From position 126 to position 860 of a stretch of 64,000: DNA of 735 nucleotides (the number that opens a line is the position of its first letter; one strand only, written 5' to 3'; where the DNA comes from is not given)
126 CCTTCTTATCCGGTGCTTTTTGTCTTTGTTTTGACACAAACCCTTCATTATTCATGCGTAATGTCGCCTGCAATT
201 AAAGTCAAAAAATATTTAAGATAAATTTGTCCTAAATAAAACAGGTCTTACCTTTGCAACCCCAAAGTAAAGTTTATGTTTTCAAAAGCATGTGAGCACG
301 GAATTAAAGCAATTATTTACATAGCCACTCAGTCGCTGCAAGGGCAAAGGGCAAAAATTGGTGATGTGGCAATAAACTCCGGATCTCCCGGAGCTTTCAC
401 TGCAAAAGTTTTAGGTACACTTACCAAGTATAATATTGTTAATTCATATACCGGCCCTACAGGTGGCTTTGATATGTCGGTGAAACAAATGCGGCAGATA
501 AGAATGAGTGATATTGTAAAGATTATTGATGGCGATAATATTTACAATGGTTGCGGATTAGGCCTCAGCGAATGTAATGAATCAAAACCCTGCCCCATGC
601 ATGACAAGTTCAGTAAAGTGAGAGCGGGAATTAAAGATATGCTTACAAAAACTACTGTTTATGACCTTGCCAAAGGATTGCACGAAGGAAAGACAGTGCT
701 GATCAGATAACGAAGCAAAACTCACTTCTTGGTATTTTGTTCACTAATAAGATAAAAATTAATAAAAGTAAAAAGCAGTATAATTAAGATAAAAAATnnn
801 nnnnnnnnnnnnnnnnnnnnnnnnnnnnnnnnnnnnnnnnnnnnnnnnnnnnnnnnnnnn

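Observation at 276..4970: Eight-gene Rrf2-headed operon mixing NO-stress proteins with a TDO-family heme protein and azurin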

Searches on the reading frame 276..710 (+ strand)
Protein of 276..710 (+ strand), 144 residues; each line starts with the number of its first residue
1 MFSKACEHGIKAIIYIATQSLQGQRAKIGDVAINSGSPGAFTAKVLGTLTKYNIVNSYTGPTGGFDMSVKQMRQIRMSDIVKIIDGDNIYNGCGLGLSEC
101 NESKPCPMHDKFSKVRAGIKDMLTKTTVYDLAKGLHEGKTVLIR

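Call 3: search_protein_families(library=pfam, proteins=[window:276-710:+], max_evalue=0.01)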
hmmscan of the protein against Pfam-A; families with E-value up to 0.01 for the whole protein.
window:276-710:+ (144 aa): 1 family
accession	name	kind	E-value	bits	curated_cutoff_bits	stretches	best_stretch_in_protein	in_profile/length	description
PF02082.26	Rrf2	-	2.2e-19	70.3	30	1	3-133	2-131/132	Iron-dependent Transcriptional regulator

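Call 4: search_protein_families(library=ncbifam, proteins=[window:276-710:+], max_evalue=0.01)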
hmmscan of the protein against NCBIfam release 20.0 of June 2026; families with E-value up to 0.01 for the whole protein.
window:276-710:+ (144 aa): 7 families
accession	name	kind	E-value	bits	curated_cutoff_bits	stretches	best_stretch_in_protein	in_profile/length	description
TIGR00738.1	rrf2_super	superfamily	3.3e-20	72.3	73.3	1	1-133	2-132/132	Rrf2 family transcriptional regulator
TIGR02944.1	suf_reg_Xantho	equivalog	1.1e-11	45.2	110.65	1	12-131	14-130/130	SUF system Fe-S cluster assembly regulator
TIGR02010.1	IscR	equivalog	5.3e-11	42.5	207.55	1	9-132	10-130/135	Fe-S cluster assembly transcriptional regulator IscR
NF047409.1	Cys_reg_CymR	equivalog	5.7e-07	29.7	195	1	8-135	9-127/139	cysteine metabolism transcriptional regulator CymR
NF008886.0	PRK11920.1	equivalog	6.3e-07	29.2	193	1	3-133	4-132/153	iron-responsive transcriptional regulator RirA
NF008240.0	PRK11014.1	equivalog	1.8e-06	28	182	1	6-134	7-130/141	nitric oxide-sensing transcriptional repressor NsrR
NF008110.0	PRK10857.1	equivalog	0.00014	21.6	275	1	9-132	10-130/164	Fe-S cluster assembly transcriptional regulator IscR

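Call 26: search_solved_structures(query=window:276-710:+, max_evalue=0.001, show_alignments=4)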
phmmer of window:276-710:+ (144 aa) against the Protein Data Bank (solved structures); distinct sequences matched with E-value up to 0.001: 2.
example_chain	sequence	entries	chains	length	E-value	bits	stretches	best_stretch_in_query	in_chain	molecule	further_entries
4cic_A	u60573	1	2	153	0.00034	23.8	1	7-137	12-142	TRANSCRIPTIONAL REGULATOR, BADM/RRF2 FAMILY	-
3t8r_A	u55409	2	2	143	0.00059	23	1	7-133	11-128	Staphylococcus aureus CymR | Staphylococcus aureus CymR (oxidized form)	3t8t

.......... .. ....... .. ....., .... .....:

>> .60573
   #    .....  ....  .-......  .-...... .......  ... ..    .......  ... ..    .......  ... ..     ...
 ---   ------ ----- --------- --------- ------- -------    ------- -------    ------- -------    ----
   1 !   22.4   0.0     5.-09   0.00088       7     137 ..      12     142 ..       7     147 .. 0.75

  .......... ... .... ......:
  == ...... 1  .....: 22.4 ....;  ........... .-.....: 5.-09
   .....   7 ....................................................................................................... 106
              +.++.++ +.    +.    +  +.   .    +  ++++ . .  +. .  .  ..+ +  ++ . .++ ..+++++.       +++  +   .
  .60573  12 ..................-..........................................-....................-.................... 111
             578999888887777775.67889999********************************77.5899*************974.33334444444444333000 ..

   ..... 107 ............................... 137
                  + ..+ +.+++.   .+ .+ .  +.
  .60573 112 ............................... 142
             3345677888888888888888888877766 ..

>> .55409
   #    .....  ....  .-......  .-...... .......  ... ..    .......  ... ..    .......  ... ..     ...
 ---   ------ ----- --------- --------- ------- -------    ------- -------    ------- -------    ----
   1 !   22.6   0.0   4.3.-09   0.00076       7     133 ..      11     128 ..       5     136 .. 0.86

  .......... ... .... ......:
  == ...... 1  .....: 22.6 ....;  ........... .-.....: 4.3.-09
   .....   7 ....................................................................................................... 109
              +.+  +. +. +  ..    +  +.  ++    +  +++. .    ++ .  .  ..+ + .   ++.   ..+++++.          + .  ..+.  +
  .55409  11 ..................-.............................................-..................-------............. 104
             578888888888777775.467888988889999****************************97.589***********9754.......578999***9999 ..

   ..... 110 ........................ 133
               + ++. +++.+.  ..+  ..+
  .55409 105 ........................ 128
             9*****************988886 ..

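Call 63: find_homologous_proteins(query=window:276-710:+, max_evalue=1e-10)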
Query window:276-710:+ (144 aa): 877 proteins with E <= 1e-10 among 886 candidates; the best 120 are listed.
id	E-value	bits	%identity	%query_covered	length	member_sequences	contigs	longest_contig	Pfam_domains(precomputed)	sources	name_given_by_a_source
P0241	6.2e-90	316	99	100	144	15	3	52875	PF02082.27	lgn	-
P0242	1.2e-78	280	88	100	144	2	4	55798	PF02082.27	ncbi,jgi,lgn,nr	ncbi:MAG: Rrf2 family transcriptional regulator [Bacteroidetes bacterium]|jgi:Rrf2 family protein|nr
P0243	2.9e-68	246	78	100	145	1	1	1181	PF02082.27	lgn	-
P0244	1.1e-66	241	76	100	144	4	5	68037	PF02082.27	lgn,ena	-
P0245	1.1e-65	238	74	100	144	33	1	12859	PF02082.27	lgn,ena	-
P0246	1.3e-65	237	74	100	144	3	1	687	PF02082.27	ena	-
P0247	1.7e-65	237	75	100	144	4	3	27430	PF02082.27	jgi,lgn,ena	-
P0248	2.3e-65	237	75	100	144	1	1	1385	PF02082.27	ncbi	ncbi:MAG: hypothetical protein AMXMBFR12_10600 [Candidatus Babeliales bacterium]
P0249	3.5e-65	236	72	100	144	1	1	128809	PF02082.27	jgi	jgi:Rrf2 family transcriptional regulator, iron-sulfur cluster assembly transcription factor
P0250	4.8e-65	236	75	100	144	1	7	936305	PF02082.27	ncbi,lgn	-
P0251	7.0e-65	235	74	100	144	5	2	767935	PF02082.27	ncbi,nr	ncbi:MAG: Rrf2 family transcriptional regulator [Chitinophagales bacterium]|nr:Rrf2 family transcrip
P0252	9.5e-65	235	74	100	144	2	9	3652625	PF02082.27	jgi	jgi:Rrf2 family protein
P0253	5.1e-64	232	74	100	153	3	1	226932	PF02082.27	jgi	-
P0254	1.2e-63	231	74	100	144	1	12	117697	PF02082.27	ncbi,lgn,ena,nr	ncbi:MAG: Rrf2 family transcriptional regulator [Bacteroidetes bacterium]|nr:Rrf2 family transcripti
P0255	3.2e-63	230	72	100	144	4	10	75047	PF02082.27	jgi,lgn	-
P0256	4.5e-63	229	73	100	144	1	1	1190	PF02082.27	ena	-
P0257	6.5e-63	229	72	98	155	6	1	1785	PF02082.27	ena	-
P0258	1.1e-62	228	72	100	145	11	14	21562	PF02082.27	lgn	-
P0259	1.1e-62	228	73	100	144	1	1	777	PF02082.27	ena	-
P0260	2.6e-62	227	71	100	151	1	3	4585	PF02082.27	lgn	-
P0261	4.5e-62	226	71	100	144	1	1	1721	PF02082.27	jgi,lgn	-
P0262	5.8e-62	226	72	100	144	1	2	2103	PF02082.27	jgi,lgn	-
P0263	6.2e-62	225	67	100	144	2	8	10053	PF02082.27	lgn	-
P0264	8.5e-62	225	69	100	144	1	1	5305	PF02082.27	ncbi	-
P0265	1.0e-61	225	72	100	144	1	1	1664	PF02082.27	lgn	-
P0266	1.4e-61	224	71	100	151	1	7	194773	PF02082.27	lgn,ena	-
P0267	2.9e-61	223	70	100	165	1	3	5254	PF02082.27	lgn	-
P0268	3.5e-61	223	71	100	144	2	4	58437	PF02082.27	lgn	-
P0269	7.5e-61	222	69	100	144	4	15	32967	PF02082.27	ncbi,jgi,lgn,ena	-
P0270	1.7e-60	221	72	100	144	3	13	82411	PF02082.27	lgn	-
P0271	1.9e-60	221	68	100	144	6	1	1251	PF02082.27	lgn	-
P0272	2.4e-60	220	70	100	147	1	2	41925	PF02082.27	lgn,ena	-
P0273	2.4e-60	220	72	100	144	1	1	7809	PF02082.27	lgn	-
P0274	3.4e-60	220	71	100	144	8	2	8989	PF02082.27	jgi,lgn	jgi:Rrf2 family protein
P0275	4.3e-60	220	69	100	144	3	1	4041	PF02082.27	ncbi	ncbi:MAG: Rrf2 family transcriptional regulator [Bacteroidales bacterium]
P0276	4.9e-60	219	67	100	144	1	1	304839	PF02082.27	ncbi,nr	ncbi:MAG: Rrf2 family transcriptional regulator [Cyclobacteriaceae bacterium]|nr:Rrf2 family transcr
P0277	6.4e-60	219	68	100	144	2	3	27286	PF02082.27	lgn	-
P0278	1.2e-59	218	68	100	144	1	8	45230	PF02082.27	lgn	-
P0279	1.6e-59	218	69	100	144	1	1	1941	PF02082.27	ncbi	-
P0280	1.6e-59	218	67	100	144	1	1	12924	PF02082.27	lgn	-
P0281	2.7e-59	217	68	100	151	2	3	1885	PF02082.27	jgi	jgi:Rrf2 family iron-sulfur cluster assembly transcriptional regulator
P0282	2.8e-59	217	67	100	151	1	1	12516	PF02082.27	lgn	-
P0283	4.2e-59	216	68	100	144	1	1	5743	PF02082.27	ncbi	-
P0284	4.9e-59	216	67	100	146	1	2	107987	PF02082.27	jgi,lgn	-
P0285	5.4e-59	216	69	100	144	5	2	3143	PF02082.27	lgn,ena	-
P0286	5.5e-59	216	67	100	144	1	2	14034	PF02082.27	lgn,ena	-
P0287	6.6e-59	216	69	100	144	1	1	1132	PF02082.27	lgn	-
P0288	9.5e-59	215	68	99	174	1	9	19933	PF02082.27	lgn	-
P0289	1.2e-58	215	67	100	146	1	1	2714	PF02082.27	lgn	-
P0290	1.2e-58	215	66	100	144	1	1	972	PF02082.27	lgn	-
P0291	2.2e-58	214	69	100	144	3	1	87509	PF02082.27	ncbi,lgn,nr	ncbi:MAG: Rrf2 family transcriptional regulator [Bacteroidetes bacterium]|nr:Rrf2 family transcripti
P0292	2.2e-58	214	69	100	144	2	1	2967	PF02082.27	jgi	jgi:Rrf2 family protein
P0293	2.6e-58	214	69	99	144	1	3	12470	PF02082.27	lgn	-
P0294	3.1e-58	213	67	100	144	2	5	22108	PF02082.27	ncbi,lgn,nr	ncbi:MAG: Rrf2 family transcriptional regulator [Bacteroidetes bacterium]|nr:Rrf2 family transcripti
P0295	3.5e-58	213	66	100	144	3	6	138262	PF02082.27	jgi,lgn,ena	-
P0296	4.0e-58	213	65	100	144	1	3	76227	PF02082.27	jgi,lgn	jgi:Rrf2 family protein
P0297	4.7e-58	213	67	100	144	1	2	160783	PF02082.27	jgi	jgi:Rrf2 family iron-sulfur cluster assembly transcriptional regulator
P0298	5.3e-58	213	67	100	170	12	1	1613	PF02082.27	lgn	-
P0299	5.4e-58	213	68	100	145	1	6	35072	PF02082.27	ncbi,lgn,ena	-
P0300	5.8e-58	213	68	100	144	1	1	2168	PF02082.27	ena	-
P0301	5.9e-58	213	66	100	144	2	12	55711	PF02082.27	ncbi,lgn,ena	-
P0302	6.0e-58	213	69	100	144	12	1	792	PF02082.27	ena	-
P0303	6.4e-58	212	67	100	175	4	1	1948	PF02082.27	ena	-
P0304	6.4e-58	212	66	100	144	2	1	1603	PF02082.27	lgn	-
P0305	6.5e-58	212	67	100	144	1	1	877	PF02082.27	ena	-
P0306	6.8e-58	212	67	100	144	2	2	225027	PF02082.27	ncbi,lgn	-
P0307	7.5e-58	212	66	100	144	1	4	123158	PF02082.27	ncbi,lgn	-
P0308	9.7e-58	212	67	100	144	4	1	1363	PF02082.27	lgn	-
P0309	1.1e-57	212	67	100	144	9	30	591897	PF02082.27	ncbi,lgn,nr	ncbi:MAG: Rrf2 family transcriptional regulator [Bacteroidetes bacterium CHB5]|nr:Rrf2 family transc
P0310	1.5e-57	211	67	100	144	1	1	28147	PF02082.27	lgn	-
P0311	1.6e-57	211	67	100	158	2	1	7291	PF02082.27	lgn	-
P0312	1.8e-57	211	67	100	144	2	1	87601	PF02082.27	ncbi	-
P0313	1.9e-57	211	66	100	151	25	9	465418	PF02082.27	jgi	jgi:Rrf2 family iron-sulfur cluster assembly transcriptional regulator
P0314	2.0e-57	211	66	100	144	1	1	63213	PF02082.27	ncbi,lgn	-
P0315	2.2e-57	211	67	99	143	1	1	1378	PF02082.27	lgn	-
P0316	3.0e-57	210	63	100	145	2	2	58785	PF02082.27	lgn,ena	-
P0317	3.0e-57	210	67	100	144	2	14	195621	PF02082.27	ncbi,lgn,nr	ncbi:MAG: Rrf2 family transcriptional regulator [Flavobacteriales bacterium]|nr:Rrf2 family transcri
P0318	3.2e-57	210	67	100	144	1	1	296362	PF02082.27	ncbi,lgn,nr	ncbi:MAG: Rrf2 family transcriptional regulator [Flavobacteriaceae bacterium]|nr:Rrf2 family transcr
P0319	4.0e-57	210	65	100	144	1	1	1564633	PF02082.27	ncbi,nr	ncbi:MAG: Rrf2 family transcriptional regulator [Saprospiraceae bacterium]|nr:Rrf2 family transcript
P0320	4.1e-57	210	65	100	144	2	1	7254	PF02082.27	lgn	-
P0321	4.7e-57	210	66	100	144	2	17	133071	PF02082.27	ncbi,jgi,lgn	-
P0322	5.1e-57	210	66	100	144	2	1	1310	PF02082.27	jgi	jgi:Rrf2 family protein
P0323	5.5e-57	209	62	100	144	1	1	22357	PF02082.27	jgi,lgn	-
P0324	6.0e-57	209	67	100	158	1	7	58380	PF02082.27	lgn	-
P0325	6.1e-57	209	67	100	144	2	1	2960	PF02082.27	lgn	-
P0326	7.8e-57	209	67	100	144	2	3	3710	PF02082.27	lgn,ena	-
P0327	8.0e-57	209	65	100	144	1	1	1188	PF02082.27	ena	-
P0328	8.0e-57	209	68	100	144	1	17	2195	PF02082.27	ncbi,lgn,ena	-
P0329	8.2e-57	209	65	100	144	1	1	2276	PF02082.27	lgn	-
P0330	1.1e-56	209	66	100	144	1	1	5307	PF02082.27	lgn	-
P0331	1.1e-56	208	67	100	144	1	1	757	PF02082.27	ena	-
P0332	1.3e-56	208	65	100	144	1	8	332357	PF02082.27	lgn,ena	-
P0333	1.3e-56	208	67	100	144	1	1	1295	PF02082.27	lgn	-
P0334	1.4e-56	208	65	100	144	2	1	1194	PF02082.27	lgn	-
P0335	1.5e-56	208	67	100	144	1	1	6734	PF02082.27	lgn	-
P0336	1.5e-56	208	67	100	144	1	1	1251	PF02082.27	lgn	-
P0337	1.5e-56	208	68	100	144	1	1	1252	PF02082.27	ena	-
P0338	1.7e-56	208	67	100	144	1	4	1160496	PF02082.27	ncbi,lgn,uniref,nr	ncbi:RrF2 family transcriptional regulator [Pedobacter flavus]|uniref:Rrf2 family transcriptional re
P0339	1.9e-56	208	66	100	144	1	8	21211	PF02082.27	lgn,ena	-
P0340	2.7e-56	207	65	100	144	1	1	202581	PF02082.27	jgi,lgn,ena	-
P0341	3.0e-56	207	63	100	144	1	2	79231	PF02082.27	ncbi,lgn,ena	-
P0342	3.8e-56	207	63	100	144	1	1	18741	PF02082.27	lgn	-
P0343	3.8e-56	207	65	100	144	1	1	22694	PF02082.27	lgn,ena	-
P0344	3.9e-56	207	67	100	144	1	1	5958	PF02082.27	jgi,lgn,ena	-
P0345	4.4e-56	206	66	100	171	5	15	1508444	PF02082.27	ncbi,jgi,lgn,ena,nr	ncbi:MAG: Rrf2 family transcriptional regulator [Ferruginibacter sp.]|nr:Rrf2 family transcriptional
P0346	4.7e-56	206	65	100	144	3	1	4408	PF02082.27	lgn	-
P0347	4.7e-56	206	65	100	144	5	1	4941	PF02082.27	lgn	-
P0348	5.0e-56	206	65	100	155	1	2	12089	PF02082.27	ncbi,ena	-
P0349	5.0e-56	206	63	100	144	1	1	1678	PF02082.27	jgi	-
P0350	5.8e-56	206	65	100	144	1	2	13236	PF02082.27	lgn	-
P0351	8.1e-56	206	65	100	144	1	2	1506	PF02082.27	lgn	-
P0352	8.4e-56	206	65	100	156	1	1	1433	PF02082.27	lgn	-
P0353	8.8e-56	206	65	100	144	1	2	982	PF02082.27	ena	-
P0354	9.1e-56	205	65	100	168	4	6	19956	PF02082.27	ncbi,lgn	-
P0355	1.0e-55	205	64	100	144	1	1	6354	PF02082.27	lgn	-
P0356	1.0e-55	205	62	100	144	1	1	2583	PF02082.27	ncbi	-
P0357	1.1e-55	205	64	100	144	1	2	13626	PF02082.27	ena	-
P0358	1.3e-55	205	64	99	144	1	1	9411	PF02082.27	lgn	-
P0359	1.3e-55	205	66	100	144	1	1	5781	PF02082.27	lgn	-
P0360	1.4e-55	205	65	100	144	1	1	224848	PF02082.27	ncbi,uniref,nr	ncbi:RrF2 family transcriptional regulator [Penaeicola halotolerans]|uniref:RrF2 family transcriptio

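Call 64: find_encoding_contigs(protein=P0338, flank=8000, max_places=1)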
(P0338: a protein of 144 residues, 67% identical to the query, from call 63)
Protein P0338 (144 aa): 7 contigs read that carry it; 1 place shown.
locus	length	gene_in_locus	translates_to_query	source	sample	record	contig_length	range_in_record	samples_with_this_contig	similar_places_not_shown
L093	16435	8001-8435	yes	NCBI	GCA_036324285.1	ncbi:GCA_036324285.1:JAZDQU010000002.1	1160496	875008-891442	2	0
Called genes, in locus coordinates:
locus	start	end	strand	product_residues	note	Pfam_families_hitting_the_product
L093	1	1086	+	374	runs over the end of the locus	PF04055:Radical_SAM, PF19288:CofH_C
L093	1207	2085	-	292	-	PF02541:Ppx-GppA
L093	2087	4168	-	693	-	PF13089:PP_kinase_N, PF02503:PP_kinase, PF17941:PP_kinase_C_1, PF13091:PLDc_2, PF13090:PP_kinase_C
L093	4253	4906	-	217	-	-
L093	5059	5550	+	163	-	PF04461:YajQ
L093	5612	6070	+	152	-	-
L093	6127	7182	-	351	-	-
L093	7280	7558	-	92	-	-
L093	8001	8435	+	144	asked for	PF02082:Rrf2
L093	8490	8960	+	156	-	-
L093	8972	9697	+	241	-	PF04405:ScdA_N, PF01814:Hemerythrin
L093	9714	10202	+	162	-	PF07731:Cu-oxidase_2 (weak), PF00127:Copper-bind, PF13473:Cupredoxin_1 (weak)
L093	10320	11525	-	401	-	PF00578:AhpC-TSA, PF08534:Redoxin, PF13905:Thioredoxin_8, PF12543:DUF3738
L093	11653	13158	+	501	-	PF00512:HisKA, PF02518:HATPase_c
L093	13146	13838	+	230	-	PF00072:Response_reg, PF00486:Trans_reg_C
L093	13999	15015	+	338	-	PF01699:Na_Ca_ex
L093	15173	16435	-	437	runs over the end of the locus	-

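Call 65: find_encoding_contigs(protein=P0319, flank=8000, max_places=1)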
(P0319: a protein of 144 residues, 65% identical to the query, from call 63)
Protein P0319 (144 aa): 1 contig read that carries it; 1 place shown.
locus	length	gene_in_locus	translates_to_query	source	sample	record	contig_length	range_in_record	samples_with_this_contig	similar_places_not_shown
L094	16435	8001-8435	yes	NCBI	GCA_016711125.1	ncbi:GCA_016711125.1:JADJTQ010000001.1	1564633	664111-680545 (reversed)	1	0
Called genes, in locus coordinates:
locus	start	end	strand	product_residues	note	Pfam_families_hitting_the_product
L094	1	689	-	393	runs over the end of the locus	PF00474:SSF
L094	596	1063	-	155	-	-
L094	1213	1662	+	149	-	-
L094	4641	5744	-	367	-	PF13483:Lactamase_B_3, PF12706:Lactamase_B_2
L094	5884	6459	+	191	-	PF18967:PycTM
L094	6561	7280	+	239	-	PF01479:S4, PF00849:PseudoU_synth_2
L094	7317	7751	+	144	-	PF14534:DUF4440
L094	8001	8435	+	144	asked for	PF02082:Rrf2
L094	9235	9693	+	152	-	PF01814:Hemerythrin (weak)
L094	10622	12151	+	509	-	PF00916:Sulfate_transp, PF01740:STAS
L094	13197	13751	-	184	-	PF07883:Cupin_2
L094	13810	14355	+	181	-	PF00440:TetR_N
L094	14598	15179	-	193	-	PF18306:LDcluster4, PF03641:Lysine_decarbox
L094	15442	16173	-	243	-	PF00795:CN_hydrolase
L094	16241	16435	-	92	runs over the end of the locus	-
